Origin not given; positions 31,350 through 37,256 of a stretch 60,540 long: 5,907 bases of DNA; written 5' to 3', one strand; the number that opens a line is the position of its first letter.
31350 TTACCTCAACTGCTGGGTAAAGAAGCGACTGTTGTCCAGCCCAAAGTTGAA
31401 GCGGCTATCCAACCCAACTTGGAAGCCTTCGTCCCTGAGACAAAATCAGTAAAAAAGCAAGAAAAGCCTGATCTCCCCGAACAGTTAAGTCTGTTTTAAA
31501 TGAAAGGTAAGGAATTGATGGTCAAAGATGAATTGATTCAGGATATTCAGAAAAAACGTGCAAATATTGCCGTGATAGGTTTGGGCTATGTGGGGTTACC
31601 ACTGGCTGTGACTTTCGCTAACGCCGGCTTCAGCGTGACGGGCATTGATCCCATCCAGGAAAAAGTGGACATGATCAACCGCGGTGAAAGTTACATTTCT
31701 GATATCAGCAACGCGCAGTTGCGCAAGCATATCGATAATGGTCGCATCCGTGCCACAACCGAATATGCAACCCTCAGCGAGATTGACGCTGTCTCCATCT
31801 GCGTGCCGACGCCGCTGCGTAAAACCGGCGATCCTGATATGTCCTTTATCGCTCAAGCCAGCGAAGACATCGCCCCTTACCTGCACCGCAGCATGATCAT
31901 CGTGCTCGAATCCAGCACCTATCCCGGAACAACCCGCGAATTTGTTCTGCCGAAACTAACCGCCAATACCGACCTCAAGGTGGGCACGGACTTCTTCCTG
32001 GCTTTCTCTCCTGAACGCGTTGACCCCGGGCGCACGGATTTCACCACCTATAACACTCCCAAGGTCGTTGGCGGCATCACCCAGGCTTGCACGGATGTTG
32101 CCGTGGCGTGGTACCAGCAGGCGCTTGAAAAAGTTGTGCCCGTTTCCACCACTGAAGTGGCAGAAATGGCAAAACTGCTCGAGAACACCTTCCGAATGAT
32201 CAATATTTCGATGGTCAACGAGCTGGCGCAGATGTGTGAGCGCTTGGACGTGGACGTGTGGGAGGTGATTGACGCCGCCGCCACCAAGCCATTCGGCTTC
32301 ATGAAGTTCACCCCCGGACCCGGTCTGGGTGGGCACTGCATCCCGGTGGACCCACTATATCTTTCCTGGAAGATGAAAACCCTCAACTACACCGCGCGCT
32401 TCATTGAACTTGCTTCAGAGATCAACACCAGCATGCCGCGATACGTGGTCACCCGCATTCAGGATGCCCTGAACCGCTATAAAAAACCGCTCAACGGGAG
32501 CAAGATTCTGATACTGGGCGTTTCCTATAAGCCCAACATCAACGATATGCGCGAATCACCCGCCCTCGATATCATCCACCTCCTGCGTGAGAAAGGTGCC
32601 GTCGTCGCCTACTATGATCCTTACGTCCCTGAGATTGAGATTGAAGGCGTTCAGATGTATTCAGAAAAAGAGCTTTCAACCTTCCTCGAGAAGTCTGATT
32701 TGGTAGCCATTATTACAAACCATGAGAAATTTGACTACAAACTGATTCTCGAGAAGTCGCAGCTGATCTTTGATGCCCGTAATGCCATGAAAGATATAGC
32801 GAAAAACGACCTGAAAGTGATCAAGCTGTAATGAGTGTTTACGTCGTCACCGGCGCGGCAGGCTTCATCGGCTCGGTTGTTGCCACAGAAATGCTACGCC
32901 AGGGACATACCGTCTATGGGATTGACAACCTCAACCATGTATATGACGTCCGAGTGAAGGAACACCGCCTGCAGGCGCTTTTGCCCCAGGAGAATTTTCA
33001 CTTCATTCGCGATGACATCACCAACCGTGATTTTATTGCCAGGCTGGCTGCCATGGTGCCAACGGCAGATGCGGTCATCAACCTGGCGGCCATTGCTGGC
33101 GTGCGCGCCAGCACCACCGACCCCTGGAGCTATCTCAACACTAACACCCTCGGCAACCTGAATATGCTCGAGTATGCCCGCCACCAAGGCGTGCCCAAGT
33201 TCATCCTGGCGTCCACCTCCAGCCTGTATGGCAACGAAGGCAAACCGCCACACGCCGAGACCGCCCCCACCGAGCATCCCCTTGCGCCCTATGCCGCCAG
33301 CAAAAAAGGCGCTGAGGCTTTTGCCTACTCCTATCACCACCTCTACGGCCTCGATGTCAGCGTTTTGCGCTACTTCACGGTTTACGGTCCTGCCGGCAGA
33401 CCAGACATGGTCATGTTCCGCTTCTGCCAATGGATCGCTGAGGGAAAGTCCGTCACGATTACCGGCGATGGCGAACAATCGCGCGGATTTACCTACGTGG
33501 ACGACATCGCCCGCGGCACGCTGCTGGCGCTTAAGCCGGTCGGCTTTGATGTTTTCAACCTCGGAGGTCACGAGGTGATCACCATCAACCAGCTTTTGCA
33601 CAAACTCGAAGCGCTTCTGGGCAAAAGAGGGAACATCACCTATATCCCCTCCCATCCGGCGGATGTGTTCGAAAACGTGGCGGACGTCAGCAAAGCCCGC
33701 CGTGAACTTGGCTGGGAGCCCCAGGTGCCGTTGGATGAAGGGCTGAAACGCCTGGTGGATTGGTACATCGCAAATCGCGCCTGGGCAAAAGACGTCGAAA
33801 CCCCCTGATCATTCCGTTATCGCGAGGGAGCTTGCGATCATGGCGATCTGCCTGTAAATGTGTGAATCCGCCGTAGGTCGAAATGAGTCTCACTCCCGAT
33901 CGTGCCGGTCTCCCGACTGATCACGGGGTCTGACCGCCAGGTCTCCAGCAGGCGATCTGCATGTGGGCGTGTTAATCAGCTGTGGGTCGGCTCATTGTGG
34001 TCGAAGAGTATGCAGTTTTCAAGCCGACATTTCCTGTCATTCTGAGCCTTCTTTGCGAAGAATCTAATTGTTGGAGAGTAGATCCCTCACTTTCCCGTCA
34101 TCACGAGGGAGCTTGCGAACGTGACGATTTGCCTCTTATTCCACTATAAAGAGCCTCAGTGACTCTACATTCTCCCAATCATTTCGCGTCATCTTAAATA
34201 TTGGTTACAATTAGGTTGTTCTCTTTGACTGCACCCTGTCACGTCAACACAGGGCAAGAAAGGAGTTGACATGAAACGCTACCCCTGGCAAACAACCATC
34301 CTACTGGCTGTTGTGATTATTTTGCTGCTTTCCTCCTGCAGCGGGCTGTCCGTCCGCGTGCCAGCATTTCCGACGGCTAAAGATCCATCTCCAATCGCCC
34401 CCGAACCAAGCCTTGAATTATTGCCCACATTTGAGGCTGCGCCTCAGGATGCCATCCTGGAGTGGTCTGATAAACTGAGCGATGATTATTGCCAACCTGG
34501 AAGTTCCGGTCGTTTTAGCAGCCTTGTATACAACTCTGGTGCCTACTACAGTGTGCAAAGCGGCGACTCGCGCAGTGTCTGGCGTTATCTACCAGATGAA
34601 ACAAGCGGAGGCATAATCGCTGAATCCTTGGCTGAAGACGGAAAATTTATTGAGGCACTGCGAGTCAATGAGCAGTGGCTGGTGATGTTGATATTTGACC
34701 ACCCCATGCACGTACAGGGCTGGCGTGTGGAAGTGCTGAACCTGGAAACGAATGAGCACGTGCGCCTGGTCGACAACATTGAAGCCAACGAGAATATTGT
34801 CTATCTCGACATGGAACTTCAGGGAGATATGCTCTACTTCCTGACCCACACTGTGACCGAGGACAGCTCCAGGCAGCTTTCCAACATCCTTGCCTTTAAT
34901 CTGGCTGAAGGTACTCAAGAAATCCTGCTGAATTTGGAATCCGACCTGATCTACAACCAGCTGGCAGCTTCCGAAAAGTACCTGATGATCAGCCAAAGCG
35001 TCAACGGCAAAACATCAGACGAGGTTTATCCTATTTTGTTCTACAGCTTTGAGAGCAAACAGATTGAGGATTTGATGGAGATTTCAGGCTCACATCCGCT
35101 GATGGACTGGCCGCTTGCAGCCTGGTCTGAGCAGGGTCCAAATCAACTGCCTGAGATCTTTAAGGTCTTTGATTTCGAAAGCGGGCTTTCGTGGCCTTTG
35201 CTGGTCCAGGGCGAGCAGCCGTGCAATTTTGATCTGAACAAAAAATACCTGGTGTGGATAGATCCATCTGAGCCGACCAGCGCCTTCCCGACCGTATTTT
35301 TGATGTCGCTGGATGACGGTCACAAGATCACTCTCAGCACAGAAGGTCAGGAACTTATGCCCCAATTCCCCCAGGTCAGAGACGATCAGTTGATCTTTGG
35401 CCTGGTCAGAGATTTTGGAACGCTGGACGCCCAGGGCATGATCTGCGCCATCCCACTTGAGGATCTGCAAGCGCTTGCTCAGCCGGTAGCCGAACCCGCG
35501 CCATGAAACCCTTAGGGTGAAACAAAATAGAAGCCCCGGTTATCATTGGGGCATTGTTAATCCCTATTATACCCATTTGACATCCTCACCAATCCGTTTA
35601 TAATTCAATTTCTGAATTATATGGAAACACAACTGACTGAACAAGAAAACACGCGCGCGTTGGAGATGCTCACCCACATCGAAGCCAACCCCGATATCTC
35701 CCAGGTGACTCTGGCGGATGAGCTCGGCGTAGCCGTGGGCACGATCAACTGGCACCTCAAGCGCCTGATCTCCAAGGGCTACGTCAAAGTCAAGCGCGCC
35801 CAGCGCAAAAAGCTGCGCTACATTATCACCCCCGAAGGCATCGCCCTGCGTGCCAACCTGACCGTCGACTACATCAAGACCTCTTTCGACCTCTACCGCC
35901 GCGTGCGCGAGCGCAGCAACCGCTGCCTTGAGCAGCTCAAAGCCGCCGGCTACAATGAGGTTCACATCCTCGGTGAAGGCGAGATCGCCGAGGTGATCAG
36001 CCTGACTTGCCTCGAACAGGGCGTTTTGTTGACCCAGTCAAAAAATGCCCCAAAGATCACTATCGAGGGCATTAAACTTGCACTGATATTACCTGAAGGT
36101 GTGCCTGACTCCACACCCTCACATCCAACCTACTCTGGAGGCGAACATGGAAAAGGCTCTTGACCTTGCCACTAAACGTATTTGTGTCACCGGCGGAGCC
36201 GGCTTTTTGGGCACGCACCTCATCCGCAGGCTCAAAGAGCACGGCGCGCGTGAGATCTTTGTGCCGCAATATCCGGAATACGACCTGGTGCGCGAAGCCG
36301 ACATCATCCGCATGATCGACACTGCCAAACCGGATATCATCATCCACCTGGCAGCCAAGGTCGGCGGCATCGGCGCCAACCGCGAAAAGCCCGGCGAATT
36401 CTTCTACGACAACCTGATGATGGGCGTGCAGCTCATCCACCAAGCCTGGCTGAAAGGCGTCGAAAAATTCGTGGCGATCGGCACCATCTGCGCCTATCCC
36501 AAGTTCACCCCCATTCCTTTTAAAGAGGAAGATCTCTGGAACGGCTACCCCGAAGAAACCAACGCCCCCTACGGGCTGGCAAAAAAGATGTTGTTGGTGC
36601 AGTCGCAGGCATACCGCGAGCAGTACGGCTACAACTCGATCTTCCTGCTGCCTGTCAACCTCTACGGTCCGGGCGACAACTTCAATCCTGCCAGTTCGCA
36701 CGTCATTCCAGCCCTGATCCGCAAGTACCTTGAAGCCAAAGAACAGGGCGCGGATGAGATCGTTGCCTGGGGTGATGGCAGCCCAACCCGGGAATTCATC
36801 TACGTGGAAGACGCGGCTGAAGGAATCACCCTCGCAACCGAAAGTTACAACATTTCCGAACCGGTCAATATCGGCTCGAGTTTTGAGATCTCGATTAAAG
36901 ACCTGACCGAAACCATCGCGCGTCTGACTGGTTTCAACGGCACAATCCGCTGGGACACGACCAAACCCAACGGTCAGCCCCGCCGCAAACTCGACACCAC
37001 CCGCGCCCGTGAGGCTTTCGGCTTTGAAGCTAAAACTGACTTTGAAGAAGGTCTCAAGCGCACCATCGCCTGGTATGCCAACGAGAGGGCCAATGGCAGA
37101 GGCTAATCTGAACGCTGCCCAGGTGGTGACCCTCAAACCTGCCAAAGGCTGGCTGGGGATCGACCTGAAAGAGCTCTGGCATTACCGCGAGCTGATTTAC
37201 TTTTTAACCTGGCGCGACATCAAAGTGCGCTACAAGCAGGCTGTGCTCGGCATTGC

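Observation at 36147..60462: A ~25-kb single-strand, translationally coupled operon for an ABC-transporter-exported nonulosonic-acid glycopolymer in a probable monoderm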

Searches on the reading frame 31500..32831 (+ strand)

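Call 6: search_protein_families(library=pfam, proteins=[window:31500-32831:+], max_evalue=0.001)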
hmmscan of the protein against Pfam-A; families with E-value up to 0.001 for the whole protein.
window:31500-32831:+ (443 aa): 6 families
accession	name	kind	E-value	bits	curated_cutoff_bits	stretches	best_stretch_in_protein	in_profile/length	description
PF03721.20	UDPG_MGDP_dh_N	-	2.3e-43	148.4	27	1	22-200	2-182/187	UDP-glucose/GDP-mannose dehydrogenase family, NAD binding domain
PF00984.24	UDPG_MGDP_dh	-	6.6e-33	113.1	25.4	1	220-310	2-93/94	UDP-glucose/GDP-mannose dehydrogenase family, central domain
PF03720.21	UDPG_MGDP_dh_C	-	8.6e-26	90.8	30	1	337-431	1-102/103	UDP-glucose/GDP-mannose dehydrogenase family, UDP binding domain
PF03446.21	NAD_binding_2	-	2.8e-07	31.1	21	1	22-148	1-103/161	NAD binding domain of 6-phosphogluconate dehydrogenase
PF02826.25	2-Hacid_dh_C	-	4.8e-06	26.5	25.1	0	358-417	51-110/178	D-isomer specific 2-hydroxyacid dehydrogenase, NAD binding domain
PF02737.24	3HCDH_N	-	1.9e-05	25.1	22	1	22-98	1-82/180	3-hydroxyacyl-CoA dehydrogenase, NAD binding domain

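Call 84: search_protein_families(library=ncbifam, proteins=[window:31500-32831:+], max_evalue=1e-8)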
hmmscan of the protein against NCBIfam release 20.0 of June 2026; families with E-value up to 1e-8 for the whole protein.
window:31500-32831:+ (443 aa): 7 families
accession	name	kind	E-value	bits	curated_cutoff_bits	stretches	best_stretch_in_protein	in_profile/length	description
TIGR03026.1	NDP-sugDHase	subfamily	2.1e-136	454.9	189.8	1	22-428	2-413/413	nucleotide sugar dehydrogenase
NF040825.1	UDPMaNacDH_Arch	equivalog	1.1e-83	281.5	750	1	22-412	2-378/418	UDP-N-acetyl-D-mannosamine dehydrogenase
NF008286.0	PRK11064.1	equivalog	1.6e-82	277.3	459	1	21-413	4-401/420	UDP-N-acetyl-D-mannosamine dehydrogenase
NF011729.0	PRK15182.1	equivalog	3.5e-62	210.5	592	1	21-382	7-363/425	Vi polysaccharide biosynthesis UDP-N-acetylglucosamine C-6 dehydrogenase TviB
NF041297.1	UDPGDh_AglM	equivalog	8e-59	199.6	670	1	22-412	2-396/429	UDP-glucose 6-dehydrogenase AglM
NF047673.2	TeichurnBiosyTuaD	equivalog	3.6e-51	174.7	700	1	22-430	3-414/439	UDP-glucose 6-dehydrogenase TuaD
NF011631.0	PRK15057.1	equivalog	5.5e-16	58.7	757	1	22-409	2-368/388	UDP-glucose 6-dehydrogenase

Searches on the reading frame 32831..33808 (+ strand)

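Call 6: search_protein_families(library=pfam, proteins=[window:32831-33808:+], max_evalue=0.001)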
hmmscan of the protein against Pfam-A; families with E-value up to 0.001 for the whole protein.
window:32831-33808:+ (325 aa): 9 families
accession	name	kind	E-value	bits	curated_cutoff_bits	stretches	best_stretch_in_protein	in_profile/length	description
PF16363.11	GDP_Man_Dehyd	-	6e-59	200.6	27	1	6-307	2-331/332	GDP-mannose 4,6 dehydratase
PF01370.27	Epimerase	-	1.9e-58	198.1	20.9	1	5-245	2-240/240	NAD dependent epimerase/dehydratase family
PF01073.25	3Beta_HSD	-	2.5e-18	66.6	22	1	5-235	1-230/280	3-beta hydroxysteroid dehydrogenase/isomerase family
PF02719.21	Polysacc_synt_2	-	1.2e-11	44.8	20.2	1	5-265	2-249/293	Polysaccharide biosynthesis protein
PF04321.23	RmlD_sub_bind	-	1.2e-10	41.4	27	1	5-236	4-199/287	RmlD substrate binding domain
PF07993.18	NAD_binding_4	-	2e-08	34.1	20.1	1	6-186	1-209/258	Male sterility protein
PF13460.12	NAD_binding_10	-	1.7e-06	28.5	27.2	1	8-164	1-130/184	NAD(P)H-binding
PF00106.31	adh_short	-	3.8e-06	27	26.6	1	3-170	2-165/195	short chain dehydrogenase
PF08659.16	KR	-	0.00015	22.2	22.6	1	3-157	2-165/180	KR domain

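Call 84: search_protein_families(library=ncbifam, proteins=[window:32831-33808:+], max_evalue=1e-8)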
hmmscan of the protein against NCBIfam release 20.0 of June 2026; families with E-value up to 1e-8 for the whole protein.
window:32831-33808:+ (325 aa): 20 families
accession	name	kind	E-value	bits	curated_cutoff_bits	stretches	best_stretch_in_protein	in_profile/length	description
TIGR01181.1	dTDP_gluc_dehyt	equivalog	3.7e-51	174.1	365.1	1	4-322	2-321/321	dTDP-glucose 4,6-dehydratase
TIGR01179.1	galE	equivalog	8.2e-45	153.1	262.3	1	5-314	3-327/332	UDP-glucose 4-epimerase GalE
TIGR04180.1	EDH_00030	hypoth_equivalog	1e-39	136.4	475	1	5-298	2-295/297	NAD-dependent 4,6-dehydratase LegB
NF007490.0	PRK10084.1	subfamily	2.7e-35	122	649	1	5-323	4-345/361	dTDP-glucose 4,6-dehydratase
NF011728.1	PRK15181.1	equivalog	1.2e-33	116.6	760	1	4-315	18-340/348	Vi polysaccharide biosynthesis UDP-N-acetylglucosaminuronic acid C-4 epimerase TviC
NF007582.0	PRK10217.1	equivalog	5.8e-33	114.4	698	1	4-323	4-342/355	dTDP-glucose 4,6-dehydratase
TIGR02197.1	heptose_epim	equivalog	2.9e-32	112.1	274.6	1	5-314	2-315/316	ADP-glyceromanno-heptose 6-epimerase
NF007956.0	PRK10675.1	subfamily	8.8e-30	104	394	1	5-311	4-328/338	UDP-glucose 4-epimerase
NF047922.1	GDPFucSynFcl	equivalog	5.7e-22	78.5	500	1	65-316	41-305/308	GDP-L-fucose synthase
NF008872.0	PRK11908.1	equivalog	2.9e-20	72.6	294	1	5-320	5-343/349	bifunctional UDP-4-keto-pentose/UDP-xylose synthase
NF042422.1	oxyalk_red_OleD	equivalog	1.2e-19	70.8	580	1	5-235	4-216/329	2-alkyl-3-oxoalkanoate reductase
TIGR01472.1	gmd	equivalog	2e-18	66.7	415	1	4-177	3-178/342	GDP-mannose 4,6-dehydratase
TIGR02622.1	CDP_4_6_dhtase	equivalog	7.9e-18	64.7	278.45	1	5-172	8-172/352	CDP-glucose 4,6-dehydratase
TIGR03466.1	HpnA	hypoth_equivalog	3e-17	62.5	367.65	1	5-277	4-260/327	hopanoid-associated sugar epimerase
NF043036.1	ErythonDh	equivalog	4e-13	49.3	325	1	5-194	4-189/321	D-erythronate dehydrogenase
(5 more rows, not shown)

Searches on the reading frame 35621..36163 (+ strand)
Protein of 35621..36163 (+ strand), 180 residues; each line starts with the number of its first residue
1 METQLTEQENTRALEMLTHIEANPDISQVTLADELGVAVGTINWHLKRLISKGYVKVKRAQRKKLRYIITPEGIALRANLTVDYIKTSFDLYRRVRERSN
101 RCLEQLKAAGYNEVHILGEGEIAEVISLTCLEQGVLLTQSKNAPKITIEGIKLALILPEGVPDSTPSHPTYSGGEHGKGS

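Call 6: search_protein_families(library=pfam, proteins=[window:35621-36163:+], max_evalue=0.001)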
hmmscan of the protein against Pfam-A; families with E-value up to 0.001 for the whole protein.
window:35621-36163:+ (180 aa): 6 families
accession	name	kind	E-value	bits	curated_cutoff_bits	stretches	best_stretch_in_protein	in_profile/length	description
PF13412.12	HTH_24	-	3.6e-13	49.3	21.9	1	14-56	6-48/48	Winged helix-turn-helix DNA-binding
PF12802.13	MarR_2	-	1.4e-06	28.8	27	1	13-61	7-56/61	MarR family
PF01047.28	MarR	-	4.2e-05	23.8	24.6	1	14-59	6-51/59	MarR family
PF24266.1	HTH_HVO_0163_N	-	7.3e-05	23.2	31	1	16-64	7-55/70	HVO_0163, N-terminal HTH domain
PF13601.12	HTH_34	-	0.00011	22.7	27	1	15-74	4-66/80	Winged helix DNA-binding domain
PF13545.12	HTH_Crp_2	-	0.0002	21.7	27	0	22-59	19-56/70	Crp-like helix-turn-helix domain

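Call 84: search_protein_families(library=ncbifam, proteins=[window:35621-36163:+], max_evalue=1e-8)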
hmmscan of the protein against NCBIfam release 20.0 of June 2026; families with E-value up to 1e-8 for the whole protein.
window:35621-36163:+ (180 aa): 1 family
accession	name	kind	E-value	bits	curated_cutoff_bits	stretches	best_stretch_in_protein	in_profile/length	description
TIGR04176.1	MarR_EPS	equivalog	4.8e-19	68.3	88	1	10-98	3-95/105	MarR family EPS-associated transcriptional regulator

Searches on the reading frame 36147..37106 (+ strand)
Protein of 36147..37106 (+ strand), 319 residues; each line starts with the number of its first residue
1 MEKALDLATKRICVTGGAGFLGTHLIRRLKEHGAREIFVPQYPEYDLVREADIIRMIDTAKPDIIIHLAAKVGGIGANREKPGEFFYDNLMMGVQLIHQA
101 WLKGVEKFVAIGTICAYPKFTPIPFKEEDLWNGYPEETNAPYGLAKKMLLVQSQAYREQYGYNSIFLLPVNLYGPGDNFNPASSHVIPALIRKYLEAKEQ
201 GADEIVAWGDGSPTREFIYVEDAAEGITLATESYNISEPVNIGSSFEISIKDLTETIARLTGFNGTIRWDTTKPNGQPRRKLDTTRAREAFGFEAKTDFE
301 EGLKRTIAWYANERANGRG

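Call 4: search_protein_families(library=pfam, proteins=[window:36147-37106:+], max_evalue=0.001)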
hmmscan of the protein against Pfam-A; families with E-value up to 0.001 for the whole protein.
window:36147-37106:+ (319 aa): 5 families
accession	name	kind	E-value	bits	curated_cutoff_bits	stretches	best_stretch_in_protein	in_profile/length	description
PF01370.27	Epimerase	-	5.3e-56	190.2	20.9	1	12-243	1-240/240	NAD dependent epimerase/dehydratase family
PF16363.11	GDP_Man_Dehyd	-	4.1e-27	95.9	27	1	45-306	59-332/332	GDP-mannose 4,6 dehydratase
PF04321.23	RmlD_sub_bind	-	7.5e-08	32.2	27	1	11-70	2-60/287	RmlD substrate binding domain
PF02719.21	Polysacc_synt_2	-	2.1e-06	27.6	20.2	0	49-113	65-128/293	Polysaccharide biosynthesis protein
PF01073.25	3Beta_HSD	-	0.0001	21.9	22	0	14-39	2-28/280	3-beta hydroxysteroid dehydrogenase/isomerase family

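Call 8: search_protein_families(library=ncbifam, proteins=[window:36147-37106:+], max_evalue=0.00001)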
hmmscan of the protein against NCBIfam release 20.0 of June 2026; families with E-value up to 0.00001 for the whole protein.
window:36147-37106:+ (319 aa): 14 families
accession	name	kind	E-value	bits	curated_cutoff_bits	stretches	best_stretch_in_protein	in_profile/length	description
NF047922.1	GDPFucSynFcl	equivalog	2.8e-90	302.9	500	1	9-314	2-305/308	GDP-L-fucose synthase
TIGR01181.1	dTDP_gluc_dehyt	equivalog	2.6e-27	95.8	365.1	1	46-315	58-316/321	dTDP-glucose 4,6-dehydratase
TIGR04180.1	EDH_00030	hypoth_equivalog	1.4e-23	83.5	475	1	48-273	58-268/297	NAD-dependent 4,6-dehydratase LegB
TIGR01179.1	galE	equivalog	2.6e-22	79.1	262.3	1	45-313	54-328/332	UDP-glucose 4-epimerase GalE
NF007490.0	PRK10084.1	subfamily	1.5e-15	57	649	1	139-313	164-337/361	dTDP-glucose 4,6-dehydratase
TIGR02197.1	heptose_epim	equivalog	3e-14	52.9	274.6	1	12-312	1-315/316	ADP-glyceromanno-heptose 6-epimerase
NF007582.0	PRK10217.1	equivalog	2.8e-13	49.7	698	1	45-313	58-334/355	dTDP-glucose 4,6-dehydratase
NF011728.1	PRK15181.1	equivalog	5.9e-12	45.2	760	1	113-313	141-340/348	Vi polysaccharide biosynthesis UDP-N-acetylglucosaminuronic acid C-4 epimerase TviC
TIGR02622.1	CDP_4_6_dhtase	equivalog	1.3e-11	44.2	278.45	1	50-313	66-333/352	CDP-glucose 4,6-dehydratase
NF042422.1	oxyalk_red_OleD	equivalog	2.5e-10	40.2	580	1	11-236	2-220/329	2-alkyl-3-oxoalkanoate reductase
NF007956.0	PRK10675.1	subfamily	1.1e-07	31.3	394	0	41-312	53-331/338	UDP-glucose 4-epimerase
TIGR01214.1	rmlD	equivalog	1.2e-06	27.9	224.05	1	11-72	1-61/285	dTDP-4-dehydrorhamnose reductase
TIGR03466.1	HpnA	hypoth_equivalog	1.5e-06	27.4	367.65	0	12-35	3-26/327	hopanoid-associated sugar epimerase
NF043036.1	ErythonDh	equivalog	5.2e-06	25.9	325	0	11-34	2-25/321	D-erythronate dehydrogenase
